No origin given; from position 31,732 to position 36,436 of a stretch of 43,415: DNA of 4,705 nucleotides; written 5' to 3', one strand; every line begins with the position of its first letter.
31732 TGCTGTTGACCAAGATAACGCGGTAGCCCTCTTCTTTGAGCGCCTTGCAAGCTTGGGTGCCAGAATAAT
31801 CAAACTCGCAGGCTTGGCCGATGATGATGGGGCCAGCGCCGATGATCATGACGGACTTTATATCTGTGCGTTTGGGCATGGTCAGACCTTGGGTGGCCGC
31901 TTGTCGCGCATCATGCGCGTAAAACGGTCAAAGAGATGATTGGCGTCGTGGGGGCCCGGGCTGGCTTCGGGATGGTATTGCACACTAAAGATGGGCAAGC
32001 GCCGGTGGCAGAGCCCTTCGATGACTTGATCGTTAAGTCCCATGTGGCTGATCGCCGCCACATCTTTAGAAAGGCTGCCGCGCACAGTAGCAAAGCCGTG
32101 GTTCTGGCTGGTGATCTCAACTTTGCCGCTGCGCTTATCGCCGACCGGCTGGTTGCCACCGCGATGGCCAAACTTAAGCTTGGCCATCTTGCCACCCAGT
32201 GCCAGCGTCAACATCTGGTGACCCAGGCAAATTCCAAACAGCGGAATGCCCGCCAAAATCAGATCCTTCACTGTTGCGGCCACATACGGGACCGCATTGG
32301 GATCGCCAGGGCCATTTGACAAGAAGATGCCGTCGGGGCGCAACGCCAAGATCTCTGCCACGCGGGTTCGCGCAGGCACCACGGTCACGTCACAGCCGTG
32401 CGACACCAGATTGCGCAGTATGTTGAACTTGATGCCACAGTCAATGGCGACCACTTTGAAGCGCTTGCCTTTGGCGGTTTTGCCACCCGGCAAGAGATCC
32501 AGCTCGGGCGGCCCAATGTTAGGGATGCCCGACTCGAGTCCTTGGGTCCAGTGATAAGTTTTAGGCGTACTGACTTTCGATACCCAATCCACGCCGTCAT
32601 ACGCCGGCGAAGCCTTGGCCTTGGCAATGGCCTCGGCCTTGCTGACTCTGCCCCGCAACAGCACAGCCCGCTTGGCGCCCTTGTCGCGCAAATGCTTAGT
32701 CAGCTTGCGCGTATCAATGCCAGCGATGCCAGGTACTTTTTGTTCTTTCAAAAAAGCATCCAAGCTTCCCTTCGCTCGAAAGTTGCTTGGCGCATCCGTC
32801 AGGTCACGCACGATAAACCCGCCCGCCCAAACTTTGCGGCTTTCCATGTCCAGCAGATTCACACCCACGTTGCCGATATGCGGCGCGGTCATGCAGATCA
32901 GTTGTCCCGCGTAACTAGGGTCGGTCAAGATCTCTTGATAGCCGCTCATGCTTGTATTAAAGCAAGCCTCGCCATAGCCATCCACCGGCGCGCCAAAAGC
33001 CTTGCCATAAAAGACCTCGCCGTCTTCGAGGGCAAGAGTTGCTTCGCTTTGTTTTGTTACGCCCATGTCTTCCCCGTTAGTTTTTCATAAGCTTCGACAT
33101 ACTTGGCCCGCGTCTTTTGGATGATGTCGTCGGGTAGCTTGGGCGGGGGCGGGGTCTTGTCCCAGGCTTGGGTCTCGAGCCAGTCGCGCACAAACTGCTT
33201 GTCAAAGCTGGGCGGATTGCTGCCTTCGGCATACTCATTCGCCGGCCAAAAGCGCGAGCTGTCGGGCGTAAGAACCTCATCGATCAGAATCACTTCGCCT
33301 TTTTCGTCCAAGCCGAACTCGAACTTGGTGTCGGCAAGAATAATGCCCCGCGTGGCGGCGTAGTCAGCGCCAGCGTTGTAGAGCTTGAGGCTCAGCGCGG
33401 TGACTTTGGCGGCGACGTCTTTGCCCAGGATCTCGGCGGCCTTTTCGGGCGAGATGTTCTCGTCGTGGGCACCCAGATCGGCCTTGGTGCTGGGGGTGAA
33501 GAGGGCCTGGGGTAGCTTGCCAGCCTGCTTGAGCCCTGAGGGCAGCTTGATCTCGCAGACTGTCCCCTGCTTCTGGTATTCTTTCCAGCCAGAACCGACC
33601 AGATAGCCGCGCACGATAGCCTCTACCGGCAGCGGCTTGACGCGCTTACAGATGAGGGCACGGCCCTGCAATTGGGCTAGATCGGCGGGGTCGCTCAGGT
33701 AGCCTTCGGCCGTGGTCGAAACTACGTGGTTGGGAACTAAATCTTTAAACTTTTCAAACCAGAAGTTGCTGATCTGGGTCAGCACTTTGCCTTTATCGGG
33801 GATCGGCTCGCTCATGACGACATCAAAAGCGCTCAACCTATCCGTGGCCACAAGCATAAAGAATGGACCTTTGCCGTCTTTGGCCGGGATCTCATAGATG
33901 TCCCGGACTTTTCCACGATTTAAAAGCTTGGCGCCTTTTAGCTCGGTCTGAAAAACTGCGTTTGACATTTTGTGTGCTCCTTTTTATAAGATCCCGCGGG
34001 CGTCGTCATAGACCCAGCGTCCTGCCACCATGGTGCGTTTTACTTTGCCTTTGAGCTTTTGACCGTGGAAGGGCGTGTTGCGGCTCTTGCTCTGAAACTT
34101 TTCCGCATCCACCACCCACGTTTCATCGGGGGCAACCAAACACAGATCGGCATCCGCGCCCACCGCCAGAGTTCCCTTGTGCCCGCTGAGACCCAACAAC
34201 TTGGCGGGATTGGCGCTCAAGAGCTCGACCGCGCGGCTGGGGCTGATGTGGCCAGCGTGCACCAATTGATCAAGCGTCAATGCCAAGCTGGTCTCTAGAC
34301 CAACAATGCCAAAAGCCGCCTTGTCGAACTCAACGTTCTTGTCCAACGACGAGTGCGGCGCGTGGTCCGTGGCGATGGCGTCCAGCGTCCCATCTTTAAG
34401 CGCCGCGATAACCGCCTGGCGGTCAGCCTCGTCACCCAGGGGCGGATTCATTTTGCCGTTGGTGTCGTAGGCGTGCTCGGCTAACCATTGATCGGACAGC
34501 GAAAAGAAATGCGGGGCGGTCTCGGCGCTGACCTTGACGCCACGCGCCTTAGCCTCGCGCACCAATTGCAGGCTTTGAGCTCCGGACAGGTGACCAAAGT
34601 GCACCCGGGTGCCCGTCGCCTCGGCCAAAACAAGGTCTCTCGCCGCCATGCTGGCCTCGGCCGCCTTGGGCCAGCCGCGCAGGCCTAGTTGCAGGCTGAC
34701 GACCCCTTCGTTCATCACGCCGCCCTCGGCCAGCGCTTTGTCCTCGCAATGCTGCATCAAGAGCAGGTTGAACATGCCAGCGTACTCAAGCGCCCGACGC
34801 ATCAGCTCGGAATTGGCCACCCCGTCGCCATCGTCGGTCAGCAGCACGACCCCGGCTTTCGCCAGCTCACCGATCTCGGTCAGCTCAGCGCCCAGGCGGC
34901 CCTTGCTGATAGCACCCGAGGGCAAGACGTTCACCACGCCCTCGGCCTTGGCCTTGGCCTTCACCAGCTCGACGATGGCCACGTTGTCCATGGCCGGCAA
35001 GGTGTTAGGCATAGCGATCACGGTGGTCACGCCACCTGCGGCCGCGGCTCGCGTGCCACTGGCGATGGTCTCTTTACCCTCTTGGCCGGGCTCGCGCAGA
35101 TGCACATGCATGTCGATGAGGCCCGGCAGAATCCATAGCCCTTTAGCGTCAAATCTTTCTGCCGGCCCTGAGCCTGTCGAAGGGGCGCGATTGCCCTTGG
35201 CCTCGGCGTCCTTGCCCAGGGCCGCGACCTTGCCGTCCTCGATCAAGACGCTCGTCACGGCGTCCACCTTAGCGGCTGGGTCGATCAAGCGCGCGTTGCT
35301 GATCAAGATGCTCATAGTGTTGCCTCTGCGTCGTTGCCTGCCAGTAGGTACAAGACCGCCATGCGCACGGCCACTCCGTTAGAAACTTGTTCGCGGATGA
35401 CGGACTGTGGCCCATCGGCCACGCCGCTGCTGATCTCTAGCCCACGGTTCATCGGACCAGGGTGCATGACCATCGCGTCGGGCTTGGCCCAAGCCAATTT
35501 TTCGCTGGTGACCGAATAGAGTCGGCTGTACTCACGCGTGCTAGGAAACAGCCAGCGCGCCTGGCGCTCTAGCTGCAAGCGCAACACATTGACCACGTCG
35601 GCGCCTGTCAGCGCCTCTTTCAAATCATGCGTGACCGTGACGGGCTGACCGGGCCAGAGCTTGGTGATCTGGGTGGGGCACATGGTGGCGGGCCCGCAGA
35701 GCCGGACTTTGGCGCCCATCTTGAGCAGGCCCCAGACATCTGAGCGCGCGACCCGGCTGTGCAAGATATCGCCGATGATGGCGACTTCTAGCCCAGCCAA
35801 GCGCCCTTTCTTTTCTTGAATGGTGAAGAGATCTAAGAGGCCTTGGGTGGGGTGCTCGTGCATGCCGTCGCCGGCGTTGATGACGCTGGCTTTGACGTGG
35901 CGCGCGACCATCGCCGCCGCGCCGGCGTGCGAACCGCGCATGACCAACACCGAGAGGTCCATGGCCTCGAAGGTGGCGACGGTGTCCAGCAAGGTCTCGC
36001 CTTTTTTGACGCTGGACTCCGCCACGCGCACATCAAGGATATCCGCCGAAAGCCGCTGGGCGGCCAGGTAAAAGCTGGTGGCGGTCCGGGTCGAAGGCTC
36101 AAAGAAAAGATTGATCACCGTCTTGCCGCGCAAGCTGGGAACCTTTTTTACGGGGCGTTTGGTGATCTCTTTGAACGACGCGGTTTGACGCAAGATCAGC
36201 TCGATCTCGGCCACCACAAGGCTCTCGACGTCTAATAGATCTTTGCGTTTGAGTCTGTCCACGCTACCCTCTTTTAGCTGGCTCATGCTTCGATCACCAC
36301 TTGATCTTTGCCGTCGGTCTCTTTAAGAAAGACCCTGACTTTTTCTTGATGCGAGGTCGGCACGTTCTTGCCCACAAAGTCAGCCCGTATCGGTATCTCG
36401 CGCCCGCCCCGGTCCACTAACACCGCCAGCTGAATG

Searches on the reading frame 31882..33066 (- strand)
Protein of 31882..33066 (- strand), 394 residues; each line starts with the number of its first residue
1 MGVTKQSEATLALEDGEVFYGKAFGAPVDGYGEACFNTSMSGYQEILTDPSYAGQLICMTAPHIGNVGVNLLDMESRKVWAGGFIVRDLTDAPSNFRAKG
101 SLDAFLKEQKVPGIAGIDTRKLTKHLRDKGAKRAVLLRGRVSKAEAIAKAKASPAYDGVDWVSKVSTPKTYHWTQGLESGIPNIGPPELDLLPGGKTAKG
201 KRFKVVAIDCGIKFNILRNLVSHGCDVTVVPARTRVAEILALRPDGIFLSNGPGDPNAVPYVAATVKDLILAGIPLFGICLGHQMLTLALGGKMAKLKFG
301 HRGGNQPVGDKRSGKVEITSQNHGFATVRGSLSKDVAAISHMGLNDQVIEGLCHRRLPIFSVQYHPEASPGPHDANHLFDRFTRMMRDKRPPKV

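Call 68: search_protein_families(library=pfam, proteins=[window:31882-33066:-], max_evalue=0.00001)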
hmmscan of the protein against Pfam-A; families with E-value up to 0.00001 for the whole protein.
window:31882-33066:- (394 aa): 3 families
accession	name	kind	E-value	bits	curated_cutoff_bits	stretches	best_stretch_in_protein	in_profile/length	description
PF00988.28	CPSase_sm_chain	-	7.3e-52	174.9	27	1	11-135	1-125/126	Carbamoyl-phosphate synthase small chain, CPSase domain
PF00117.34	GATase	-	3.4e-50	170.8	22.8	1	207-384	2-189/190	Glutamine amidotransferase class-I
PF07722.19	Peptidase_C26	-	4.7e-08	33.5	20.5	1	265-367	97-219/219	Peptidase C26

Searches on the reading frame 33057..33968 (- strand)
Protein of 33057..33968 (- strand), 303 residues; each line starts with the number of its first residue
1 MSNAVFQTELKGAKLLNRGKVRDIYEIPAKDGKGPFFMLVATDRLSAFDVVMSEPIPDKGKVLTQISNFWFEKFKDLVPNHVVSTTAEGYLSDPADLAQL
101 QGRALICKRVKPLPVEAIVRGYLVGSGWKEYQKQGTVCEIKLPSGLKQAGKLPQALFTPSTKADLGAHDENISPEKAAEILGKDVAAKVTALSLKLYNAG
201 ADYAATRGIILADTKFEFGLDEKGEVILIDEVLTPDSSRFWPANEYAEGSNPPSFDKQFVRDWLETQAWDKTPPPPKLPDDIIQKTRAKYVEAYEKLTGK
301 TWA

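Call 68: search_protein_families(library=pfam, proteins=[window:33057-33968:-], max_evalue=0.00001)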
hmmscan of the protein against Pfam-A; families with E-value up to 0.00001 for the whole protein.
window:33057-33968:- (303 aa): 1 family
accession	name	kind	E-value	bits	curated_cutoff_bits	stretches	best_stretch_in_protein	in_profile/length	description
PF01259.24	SAICAR_synt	-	4.2e-78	262.8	20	1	16-273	2-230/233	SAICAR synthetase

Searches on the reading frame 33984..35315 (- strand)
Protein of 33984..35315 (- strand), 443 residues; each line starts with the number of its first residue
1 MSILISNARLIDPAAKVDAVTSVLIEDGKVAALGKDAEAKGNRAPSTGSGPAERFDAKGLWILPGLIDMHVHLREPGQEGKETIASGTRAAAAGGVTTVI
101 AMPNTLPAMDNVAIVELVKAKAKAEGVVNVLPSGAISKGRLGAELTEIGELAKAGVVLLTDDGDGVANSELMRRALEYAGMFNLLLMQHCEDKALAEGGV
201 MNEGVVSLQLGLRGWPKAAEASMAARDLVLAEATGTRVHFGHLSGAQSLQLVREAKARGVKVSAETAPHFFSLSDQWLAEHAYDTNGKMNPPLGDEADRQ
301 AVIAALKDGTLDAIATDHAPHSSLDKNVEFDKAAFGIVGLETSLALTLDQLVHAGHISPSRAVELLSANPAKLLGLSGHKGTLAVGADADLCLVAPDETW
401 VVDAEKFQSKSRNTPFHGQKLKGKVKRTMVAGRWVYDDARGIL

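Call 68: search_protein_families(library=pfam, proteins=[window:33984-35315:-], max_evalue=0.00001)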
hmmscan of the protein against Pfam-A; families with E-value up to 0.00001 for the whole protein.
window:33984-35315:- (443 aa): 3 families
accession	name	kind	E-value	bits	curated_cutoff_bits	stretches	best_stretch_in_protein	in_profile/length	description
PF01979.26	Amidohydro_1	-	3.1e-36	125.8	25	1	61-435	1-345/345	Amidohydrolase family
PF07969.17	Amidohydro_3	-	2e-20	74.2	29.7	1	229-436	299-472/472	Amidohydrolase family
PF12890.13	DHOase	-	1.2e-11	45.3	21.2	1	62-244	4-138/142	Dihydro-orotase-like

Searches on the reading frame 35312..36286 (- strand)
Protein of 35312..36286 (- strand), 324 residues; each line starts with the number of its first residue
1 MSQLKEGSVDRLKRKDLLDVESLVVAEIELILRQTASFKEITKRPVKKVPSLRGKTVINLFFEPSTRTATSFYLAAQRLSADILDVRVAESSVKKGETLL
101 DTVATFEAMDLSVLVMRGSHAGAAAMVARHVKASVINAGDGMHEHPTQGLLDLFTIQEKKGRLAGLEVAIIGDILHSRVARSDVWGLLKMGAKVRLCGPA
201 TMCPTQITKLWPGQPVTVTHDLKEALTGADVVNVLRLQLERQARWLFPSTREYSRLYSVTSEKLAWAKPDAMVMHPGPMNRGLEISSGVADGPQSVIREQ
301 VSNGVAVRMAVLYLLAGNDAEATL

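Call 68: search_protein_families(library=pfam, proteins=[window:35312-36286:-], max_evalue=0.00001)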
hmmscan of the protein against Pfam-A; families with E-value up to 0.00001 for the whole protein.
window:35312-36286:- (324 aa): 2 families
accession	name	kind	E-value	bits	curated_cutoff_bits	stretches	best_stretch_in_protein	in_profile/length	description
PF02729.26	OTCace_N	-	8.7e-40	136.7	29.9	1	15-158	1-148/148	Aspartate/ornithine carbamoyltransferase, carbamoyl-P binding domain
PF00185.30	OTCace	-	2.5e-30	106.1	29.4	1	165-315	2-157/157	Aspartate/ornithine carbamoyltransferase, Asp/Orn binding domain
